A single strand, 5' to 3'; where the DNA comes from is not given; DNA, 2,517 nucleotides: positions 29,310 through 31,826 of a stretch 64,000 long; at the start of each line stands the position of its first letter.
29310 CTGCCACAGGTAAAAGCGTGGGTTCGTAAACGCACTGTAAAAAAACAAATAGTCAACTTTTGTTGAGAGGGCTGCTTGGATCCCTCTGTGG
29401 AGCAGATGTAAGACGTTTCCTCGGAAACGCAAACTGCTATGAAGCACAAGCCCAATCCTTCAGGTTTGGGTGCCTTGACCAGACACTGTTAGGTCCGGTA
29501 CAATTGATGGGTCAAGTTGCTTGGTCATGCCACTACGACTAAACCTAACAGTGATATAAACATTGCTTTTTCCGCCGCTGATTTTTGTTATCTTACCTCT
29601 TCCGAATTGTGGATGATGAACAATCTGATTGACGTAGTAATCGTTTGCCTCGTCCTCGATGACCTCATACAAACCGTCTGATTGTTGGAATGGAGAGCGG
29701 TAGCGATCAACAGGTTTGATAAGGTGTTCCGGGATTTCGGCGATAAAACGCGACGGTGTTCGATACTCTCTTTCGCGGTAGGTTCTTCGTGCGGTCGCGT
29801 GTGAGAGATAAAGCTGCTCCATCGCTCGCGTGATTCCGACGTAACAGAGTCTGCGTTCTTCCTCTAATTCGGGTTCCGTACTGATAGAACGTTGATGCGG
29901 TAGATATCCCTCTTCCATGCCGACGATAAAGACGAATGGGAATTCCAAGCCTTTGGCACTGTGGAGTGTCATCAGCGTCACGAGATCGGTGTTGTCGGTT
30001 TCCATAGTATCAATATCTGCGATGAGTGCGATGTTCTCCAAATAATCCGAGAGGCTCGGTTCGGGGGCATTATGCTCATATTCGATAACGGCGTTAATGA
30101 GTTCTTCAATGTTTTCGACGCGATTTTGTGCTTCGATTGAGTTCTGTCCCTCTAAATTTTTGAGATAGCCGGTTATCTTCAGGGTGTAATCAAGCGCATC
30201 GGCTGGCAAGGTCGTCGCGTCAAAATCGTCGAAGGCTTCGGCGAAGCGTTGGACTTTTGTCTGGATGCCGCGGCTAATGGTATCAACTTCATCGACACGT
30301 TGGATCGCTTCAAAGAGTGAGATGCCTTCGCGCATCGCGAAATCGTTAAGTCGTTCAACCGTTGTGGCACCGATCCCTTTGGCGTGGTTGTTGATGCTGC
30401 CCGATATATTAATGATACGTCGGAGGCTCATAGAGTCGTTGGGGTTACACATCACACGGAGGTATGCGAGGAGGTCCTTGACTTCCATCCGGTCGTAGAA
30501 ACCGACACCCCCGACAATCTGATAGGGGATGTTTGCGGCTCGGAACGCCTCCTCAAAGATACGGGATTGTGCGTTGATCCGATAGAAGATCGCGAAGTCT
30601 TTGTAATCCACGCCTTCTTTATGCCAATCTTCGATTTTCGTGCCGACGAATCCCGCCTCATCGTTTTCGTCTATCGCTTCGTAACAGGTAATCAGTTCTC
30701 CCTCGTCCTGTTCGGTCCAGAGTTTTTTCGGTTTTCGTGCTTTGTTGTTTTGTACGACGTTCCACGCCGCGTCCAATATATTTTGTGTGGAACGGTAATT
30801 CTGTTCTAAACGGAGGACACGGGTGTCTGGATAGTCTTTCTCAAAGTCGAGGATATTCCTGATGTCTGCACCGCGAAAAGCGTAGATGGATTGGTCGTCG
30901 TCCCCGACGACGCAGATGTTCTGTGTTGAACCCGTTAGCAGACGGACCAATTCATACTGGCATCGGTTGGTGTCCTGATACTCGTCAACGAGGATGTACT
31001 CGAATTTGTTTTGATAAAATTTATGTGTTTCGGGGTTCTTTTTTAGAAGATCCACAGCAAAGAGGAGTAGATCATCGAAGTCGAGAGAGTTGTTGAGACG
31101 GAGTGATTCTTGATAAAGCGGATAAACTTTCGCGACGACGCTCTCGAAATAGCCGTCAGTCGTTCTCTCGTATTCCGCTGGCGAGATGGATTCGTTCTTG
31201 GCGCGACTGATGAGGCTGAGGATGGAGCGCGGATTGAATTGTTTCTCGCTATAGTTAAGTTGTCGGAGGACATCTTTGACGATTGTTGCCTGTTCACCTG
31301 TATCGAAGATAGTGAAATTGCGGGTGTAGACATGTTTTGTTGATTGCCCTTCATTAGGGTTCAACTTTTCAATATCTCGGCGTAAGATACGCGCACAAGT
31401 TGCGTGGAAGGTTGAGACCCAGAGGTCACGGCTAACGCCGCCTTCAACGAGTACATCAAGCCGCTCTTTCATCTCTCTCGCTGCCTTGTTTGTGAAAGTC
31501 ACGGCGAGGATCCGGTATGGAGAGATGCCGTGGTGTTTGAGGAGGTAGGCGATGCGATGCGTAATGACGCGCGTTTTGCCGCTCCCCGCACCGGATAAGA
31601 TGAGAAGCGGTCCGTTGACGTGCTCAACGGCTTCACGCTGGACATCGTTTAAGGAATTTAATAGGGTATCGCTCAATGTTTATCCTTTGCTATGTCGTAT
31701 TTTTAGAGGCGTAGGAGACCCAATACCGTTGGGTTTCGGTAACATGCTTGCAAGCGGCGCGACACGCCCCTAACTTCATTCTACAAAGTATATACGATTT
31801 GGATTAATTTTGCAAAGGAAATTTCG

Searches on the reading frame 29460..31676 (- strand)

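Call 78: search_protein_families(library=pfam, proteins=[window:29460-31676:-], max_evalue=0.0001)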
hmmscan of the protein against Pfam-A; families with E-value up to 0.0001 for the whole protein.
window:29460-31676:- (738 aa): 7 families
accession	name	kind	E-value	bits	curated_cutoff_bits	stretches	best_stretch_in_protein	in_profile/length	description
PF00580.27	UvrD-helicase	-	3.4e-96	322.5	23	1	9-283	1-271/271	UvrD/REP helicase N-terminal domain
PF13361.12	UvrD_C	-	3.2e-74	250.9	25.6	1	289-627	2-348/350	UvrD-like helicase C-terminal domain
PF13245.12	AAA_19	-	1.8e-26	93.4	25.1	1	13-268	1-134/134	AAA domain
PF13538.12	UvrD_C_2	-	1.5e-10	41.2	27.4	1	566-624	2-51/52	UvrD-like helicase C-terminal domain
PF13604.12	AAA_30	-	1.3e-07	32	27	0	9-75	2-68/191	AAA domain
PF01443.25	Viral_helicase1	-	8.9e-07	29.4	21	0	555-623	166-225/228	Viral superfamily 1 RNA helicase core domain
PF13086.12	AAA_11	-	4.3e-05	23.9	27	1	9-149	2-139/257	AAA domain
